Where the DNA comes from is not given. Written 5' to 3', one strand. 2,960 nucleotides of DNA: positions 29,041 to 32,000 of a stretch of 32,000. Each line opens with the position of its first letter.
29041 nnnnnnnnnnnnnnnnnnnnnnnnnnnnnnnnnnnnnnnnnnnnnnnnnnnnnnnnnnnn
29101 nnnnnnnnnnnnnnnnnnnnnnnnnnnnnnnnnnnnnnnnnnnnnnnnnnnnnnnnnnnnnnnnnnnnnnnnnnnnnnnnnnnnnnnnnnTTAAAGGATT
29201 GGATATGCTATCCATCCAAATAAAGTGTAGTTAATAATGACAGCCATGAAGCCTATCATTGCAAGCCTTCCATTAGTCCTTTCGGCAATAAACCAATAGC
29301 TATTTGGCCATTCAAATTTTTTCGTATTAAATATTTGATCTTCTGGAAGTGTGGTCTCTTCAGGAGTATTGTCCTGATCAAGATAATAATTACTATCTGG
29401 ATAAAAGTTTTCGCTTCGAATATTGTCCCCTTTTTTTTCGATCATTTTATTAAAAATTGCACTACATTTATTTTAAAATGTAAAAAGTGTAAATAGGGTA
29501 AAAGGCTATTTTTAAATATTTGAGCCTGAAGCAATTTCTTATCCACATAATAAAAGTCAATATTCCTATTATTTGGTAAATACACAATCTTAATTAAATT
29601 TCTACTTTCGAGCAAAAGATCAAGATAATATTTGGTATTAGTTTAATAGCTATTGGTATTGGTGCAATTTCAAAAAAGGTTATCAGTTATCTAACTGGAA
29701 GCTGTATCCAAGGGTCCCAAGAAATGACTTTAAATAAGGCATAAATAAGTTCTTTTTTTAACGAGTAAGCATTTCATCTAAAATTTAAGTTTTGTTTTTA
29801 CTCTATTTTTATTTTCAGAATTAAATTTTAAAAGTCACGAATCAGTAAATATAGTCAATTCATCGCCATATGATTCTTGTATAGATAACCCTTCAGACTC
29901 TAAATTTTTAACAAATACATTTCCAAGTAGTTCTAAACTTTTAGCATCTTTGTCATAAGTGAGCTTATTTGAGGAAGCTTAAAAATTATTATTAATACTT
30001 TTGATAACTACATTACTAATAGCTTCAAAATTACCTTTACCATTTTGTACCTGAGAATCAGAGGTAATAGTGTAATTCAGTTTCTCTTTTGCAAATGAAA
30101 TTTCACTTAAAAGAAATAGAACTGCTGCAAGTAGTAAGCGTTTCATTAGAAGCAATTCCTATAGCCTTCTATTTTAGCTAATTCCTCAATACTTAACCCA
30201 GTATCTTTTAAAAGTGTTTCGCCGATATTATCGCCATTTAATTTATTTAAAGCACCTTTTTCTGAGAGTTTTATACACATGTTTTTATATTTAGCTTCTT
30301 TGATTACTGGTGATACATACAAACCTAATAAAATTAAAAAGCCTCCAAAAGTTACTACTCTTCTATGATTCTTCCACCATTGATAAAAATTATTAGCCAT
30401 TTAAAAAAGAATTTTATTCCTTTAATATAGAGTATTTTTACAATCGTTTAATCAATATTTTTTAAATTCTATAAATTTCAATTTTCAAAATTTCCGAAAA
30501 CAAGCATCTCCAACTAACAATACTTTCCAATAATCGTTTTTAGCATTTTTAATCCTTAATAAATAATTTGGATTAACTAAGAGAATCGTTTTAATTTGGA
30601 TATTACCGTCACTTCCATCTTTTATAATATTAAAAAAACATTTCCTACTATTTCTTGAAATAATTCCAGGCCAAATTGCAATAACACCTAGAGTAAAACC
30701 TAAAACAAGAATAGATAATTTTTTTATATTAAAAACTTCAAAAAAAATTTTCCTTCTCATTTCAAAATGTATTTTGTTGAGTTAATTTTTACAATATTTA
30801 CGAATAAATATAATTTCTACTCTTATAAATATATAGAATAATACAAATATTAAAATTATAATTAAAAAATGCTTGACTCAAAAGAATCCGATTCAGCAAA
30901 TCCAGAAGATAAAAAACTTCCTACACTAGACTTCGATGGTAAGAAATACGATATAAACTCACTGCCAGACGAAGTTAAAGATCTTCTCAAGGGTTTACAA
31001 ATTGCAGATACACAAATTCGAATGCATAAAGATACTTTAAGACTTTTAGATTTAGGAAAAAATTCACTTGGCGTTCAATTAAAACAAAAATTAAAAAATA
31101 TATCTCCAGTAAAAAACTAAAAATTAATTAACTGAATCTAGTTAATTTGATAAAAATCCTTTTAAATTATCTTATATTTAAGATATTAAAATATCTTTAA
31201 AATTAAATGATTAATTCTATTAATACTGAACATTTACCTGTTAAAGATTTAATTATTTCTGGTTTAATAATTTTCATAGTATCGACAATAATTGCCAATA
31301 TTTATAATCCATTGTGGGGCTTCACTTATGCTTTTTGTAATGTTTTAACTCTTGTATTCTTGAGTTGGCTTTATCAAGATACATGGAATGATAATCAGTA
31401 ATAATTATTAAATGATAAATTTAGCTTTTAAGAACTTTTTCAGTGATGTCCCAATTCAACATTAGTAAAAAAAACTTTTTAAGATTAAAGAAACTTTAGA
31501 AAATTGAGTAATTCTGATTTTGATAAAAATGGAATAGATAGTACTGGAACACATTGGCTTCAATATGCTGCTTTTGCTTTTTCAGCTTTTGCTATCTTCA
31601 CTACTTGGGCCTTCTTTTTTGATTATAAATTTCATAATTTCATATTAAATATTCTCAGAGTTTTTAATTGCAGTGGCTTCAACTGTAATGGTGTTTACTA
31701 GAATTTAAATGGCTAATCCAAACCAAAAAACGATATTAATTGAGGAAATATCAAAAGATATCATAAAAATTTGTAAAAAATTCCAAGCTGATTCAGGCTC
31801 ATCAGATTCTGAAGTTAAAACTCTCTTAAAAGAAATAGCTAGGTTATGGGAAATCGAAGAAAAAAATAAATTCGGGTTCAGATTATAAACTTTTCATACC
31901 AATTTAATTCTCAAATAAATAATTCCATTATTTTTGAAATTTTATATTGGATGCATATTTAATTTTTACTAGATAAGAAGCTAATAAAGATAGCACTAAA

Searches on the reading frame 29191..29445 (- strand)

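Call 14: search_protein_families(library=pfam, proteins=[window:29191-29445:-], max_evalue=0.01)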
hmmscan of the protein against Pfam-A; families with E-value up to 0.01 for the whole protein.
window:29191-29445:- (84 aa): 1 family
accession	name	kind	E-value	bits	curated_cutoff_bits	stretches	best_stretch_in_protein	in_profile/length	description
PF00504.26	Chloroa_b-bind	-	0.0012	19.8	22.3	1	54-72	142-160/162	Chlorophyll A-B binding protein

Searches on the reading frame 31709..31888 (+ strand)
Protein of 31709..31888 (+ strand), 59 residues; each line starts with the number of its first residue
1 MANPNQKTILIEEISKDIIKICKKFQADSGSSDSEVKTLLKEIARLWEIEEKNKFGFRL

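Call 41: find_encoding_contigs(protein=window:31709-31888:+, flank=10000, max_places=4)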
Protein window:31709-31888:+ (59 aa): 24 contigs read that carry it; 4 places shown.
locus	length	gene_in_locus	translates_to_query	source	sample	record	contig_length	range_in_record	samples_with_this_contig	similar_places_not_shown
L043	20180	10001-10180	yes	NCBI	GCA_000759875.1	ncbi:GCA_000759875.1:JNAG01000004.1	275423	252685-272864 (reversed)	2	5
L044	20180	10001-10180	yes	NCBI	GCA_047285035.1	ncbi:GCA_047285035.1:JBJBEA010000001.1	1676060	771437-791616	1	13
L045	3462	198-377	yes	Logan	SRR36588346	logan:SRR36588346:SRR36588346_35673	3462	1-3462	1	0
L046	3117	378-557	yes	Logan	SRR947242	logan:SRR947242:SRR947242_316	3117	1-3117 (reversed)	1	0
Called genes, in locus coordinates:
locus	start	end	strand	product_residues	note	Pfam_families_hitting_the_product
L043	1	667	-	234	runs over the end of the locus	PF04955:HupE_UreJ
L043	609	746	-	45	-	-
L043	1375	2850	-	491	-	PF03797:Autotransporter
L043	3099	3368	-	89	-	-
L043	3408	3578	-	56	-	-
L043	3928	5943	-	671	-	PF01757:Acyl_transf_3, PF19040:SGNH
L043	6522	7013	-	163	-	-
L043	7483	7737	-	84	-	-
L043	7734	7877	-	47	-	-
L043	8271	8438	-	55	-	-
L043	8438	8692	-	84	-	-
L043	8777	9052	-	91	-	-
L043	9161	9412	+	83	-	PF20045:DUF6447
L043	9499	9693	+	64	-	-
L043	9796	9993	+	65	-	-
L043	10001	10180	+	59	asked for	-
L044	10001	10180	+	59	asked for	-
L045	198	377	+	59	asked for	-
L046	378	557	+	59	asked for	-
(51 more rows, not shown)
